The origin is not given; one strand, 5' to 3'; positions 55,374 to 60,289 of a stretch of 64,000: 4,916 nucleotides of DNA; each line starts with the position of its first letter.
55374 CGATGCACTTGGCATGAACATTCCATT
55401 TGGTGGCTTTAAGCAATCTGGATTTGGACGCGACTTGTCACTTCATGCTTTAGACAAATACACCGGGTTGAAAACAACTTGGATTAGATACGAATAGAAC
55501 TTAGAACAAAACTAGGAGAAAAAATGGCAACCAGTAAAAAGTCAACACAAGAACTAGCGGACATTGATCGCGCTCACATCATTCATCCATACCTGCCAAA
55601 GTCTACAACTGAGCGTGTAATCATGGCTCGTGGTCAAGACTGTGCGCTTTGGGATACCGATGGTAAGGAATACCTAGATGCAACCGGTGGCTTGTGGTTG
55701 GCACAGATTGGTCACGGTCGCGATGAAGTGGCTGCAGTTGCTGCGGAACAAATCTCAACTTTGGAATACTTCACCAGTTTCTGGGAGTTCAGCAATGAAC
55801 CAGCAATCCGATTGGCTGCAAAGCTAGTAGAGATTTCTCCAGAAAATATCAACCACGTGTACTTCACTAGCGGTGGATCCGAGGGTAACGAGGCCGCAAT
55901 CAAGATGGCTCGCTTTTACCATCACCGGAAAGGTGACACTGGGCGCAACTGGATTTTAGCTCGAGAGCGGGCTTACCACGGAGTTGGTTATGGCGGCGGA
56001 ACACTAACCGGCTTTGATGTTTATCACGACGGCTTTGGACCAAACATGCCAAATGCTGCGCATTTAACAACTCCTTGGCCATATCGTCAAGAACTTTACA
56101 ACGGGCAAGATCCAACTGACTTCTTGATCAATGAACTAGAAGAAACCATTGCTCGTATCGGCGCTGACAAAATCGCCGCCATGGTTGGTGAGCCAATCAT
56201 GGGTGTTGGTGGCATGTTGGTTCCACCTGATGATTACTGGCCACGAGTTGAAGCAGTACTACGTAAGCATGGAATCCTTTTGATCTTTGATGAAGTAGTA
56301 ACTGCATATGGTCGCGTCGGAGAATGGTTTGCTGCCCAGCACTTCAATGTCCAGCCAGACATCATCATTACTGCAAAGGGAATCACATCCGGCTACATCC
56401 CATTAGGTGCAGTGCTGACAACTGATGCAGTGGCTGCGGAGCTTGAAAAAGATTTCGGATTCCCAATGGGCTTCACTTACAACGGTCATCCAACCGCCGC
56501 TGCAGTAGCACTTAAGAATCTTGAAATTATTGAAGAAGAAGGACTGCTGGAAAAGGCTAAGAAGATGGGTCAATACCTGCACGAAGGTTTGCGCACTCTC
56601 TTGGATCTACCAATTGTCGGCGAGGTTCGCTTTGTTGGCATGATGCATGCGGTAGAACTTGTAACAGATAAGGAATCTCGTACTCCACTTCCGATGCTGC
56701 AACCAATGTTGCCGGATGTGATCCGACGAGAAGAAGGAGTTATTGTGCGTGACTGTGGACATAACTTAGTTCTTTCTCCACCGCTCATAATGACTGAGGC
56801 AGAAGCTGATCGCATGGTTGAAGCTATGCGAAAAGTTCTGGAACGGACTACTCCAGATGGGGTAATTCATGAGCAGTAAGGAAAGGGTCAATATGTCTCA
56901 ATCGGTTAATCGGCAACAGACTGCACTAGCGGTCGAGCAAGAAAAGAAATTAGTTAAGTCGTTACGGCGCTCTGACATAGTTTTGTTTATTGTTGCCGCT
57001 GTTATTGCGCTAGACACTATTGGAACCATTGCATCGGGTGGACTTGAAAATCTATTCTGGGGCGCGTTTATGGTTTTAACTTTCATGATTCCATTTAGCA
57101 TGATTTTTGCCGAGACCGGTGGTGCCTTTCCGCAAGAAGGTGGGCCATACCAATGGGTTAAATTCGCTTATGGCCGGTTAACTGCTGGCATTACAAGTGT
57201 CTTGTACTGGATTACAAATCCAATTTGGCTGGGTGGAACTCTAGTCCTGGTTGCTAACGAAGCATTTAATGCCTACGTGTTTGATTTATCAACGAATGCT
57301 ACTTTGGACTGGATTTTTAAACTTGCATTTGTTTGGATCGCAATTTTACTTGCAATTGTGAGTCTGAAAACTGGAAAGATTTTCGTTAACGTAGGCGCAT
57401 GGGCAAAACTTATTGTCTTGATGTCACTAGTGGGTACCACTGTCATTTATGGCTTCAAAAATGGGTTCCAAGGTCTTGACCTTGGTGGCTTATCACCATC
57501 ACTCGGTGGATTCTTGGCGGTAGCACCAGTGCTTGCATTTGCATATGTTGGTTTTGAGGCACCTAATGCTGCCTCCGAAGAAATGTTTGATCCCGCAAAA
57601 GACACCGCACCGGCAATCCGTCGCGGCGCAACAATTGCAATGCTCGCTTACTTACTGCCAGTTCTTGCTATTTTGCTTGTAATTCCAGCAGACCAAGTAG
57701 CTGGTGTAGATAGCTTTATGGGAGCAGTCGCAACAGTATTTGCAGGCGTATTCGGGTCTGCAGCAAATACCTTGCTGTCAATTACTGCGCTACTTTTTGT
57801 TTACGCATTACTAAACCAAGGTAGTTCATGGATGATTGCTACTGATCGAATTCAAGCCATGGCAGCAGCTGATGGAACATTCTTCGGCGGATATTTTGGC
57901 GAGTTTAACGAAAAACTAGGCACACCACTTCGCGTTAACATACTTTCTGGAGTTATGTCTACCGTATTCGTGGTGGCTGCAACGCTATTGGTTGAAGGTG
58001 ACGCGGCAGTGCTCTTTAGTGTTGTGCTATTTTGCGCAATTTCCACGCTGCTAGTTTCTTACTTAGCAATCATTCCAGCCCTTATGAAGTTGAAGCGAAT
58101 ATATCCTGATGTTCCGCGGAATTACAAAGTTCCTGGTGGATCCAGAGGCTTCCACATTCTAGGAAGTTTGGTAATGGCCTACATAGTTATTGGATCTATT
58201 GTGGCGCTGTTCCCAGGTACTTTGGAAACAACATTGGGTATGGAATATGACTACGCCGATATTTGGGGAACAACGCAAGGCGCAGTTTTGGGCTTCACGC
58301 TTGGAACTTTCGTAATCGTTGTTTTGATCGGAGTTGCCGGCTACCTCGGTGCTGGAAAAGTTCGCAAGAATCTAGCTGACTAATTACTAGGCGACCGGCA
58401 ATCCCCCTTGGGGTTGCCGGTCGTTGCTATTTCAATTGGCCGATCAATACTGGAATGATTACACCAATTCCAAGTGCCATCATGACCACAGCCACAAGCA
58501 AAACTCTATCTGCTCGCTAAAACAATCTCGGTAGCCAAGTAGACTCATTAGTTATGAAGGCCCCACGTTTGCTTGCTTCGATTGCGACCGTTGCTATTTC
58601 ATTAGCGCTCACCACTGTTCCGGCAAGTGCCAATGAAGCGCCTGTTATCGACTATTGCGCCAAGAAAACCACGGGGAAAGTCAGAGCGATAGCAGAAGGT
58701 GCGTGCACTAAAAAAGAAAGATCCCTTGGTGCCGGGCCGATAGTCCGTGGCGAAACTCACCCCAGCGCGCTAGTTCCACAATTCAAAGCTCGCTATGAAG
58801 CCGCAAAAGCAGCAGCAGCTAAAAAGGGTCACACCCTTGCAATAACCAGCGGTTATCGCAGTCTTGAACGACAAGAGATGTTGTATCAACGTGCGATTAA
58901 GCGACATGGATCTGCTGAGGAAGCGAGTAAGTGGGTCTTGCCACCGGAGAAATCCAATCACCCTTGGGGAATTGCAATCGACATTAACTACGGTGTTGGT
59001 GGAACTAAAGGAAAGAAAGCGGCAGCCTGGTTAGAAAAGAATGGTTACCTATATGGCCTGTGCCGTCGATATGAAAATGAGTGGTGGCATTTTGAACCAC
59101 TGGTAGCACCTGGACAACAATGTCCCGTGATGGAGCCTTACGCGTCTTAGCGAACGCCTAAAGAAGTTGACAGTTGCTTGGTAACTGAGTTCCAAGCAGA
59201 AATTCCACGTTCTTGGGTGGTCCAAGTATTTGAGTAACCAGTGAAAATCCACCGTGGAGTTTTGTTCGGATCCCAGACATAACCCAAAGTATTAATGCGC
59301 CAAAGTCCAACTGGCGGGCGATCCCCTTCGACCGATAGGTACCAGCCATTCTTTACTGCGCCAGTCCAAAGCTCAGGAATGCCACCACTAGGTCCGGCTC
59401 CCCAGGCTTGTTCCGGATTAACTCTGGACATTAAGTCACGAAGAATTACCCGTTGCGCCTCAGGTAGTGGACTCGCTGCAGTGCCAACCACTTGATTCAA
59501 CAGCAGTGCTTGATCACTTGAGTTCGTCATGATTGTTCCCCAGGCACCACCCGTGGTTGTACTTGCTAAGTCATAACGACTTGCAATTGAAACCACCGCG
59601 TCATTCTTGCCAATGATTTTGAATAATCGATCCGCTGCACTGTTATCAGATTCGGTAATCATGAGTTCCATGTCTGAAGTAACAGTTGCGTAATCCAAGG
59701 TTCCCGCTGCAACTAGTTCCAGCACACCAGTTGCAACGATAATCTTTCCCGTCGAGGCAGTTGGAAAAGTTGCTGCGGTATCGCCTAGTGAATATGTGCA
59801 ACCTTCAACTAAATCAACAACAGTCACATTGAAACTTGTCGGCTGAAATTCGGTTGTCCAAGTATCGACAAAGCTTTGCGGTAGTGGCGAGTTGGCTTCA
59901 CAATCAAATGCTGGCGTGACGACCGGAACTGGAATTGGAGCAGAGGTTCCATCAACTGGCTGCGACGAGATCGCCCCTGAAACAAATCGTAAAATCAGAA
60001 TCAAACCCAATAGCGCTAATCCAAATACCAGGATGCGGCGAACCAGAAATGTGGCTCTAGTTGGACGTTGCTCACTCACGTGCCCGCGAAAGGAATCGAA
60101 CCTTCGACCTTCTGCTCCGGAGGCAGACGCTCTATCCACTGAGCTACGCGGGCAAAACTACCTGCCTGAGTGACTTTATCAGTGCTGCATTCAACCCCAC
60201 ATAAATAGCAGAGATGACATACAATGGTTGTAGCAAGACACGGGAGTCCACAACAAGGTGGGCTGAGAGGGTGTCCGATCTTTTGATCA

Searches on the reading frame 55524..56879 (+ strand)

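Call 75: search_protein_families(library=pfam, proteins=[window:55524-56879:+], max_evalue=0.00001)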
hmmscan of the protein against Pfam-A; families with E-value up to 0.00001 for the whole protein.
window:55524-56879:+ (451 aa): 1 family
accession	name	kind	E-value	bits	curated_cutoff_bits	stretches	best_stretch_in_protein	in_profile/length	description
PF00202.27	Aminotran_3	-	1.4e-91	307.6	30.5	1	31-439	10-403/403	Aminotransferase class-III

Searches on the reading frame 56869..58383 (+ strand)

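Call 75: search_protein_families(library=pfam, proteins=[window:56869-58383:+], max_evalue=0.00001)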
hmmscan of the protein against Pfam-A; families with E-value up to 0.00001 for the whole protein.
window:56869-58383:+ (504 aa): 2 families
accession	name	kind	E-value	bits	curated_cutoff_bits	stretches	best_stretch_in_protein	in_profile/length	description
PF13520.12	AA_permease_2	-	6.7e-36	124.6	27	1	38-448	7-406/427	Amino acid permease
PF00324.27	AA_permease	-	3.8e-13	49.4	24.6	1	44-450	13-429/470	Amino acid permease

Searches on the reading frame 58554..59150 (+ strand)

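Call 75: search_protein_families(library=pfam, proteins=[window:58554-59150:+], max_evalue=0.00001)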
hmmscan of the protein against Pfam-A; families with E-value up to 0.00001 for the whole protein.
window:58554-59150:+ (198 aa): 1 family
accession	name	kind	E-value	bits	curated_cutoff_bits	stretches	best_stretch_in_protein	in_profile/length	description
PF02557.22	VanY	-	1.1e-17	64.5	25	1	75-175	6-112/132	D-alanyl-D-alanine carboxypeptidase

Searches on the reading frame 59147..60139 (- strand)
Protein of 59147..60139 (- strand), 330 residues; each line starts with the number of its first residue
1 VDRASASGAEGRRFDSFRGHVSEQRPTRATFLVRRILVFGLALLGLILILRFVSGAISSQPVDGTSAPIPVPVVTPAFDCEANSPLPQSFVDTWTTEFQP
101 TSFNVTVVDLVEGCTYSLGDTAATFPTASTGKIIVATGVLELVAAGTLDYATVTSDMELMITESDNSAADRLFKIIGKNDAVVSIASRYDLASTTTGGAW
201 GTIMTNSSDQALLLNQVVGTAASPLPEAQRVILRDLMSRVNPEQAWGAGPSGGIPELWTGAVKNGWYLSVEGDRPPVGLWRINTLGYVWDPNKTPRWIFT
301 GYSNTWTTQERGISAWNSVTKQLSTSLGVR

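Call 75: search_protein_families(library=pfam, proteins=[window:59147-60139:-], max_evalue=0.00001)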
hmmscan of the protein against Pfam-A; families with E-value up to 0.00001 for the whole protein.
window:59147-60139:- (330 aa): 1 family
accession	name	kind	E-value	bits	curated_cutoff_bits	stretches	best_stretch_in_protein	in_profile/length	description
PF13354.11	Beta-lactamase2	-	7.1e-12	45.6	22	1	157-273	79-196/214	Beta-lactamase enzyme family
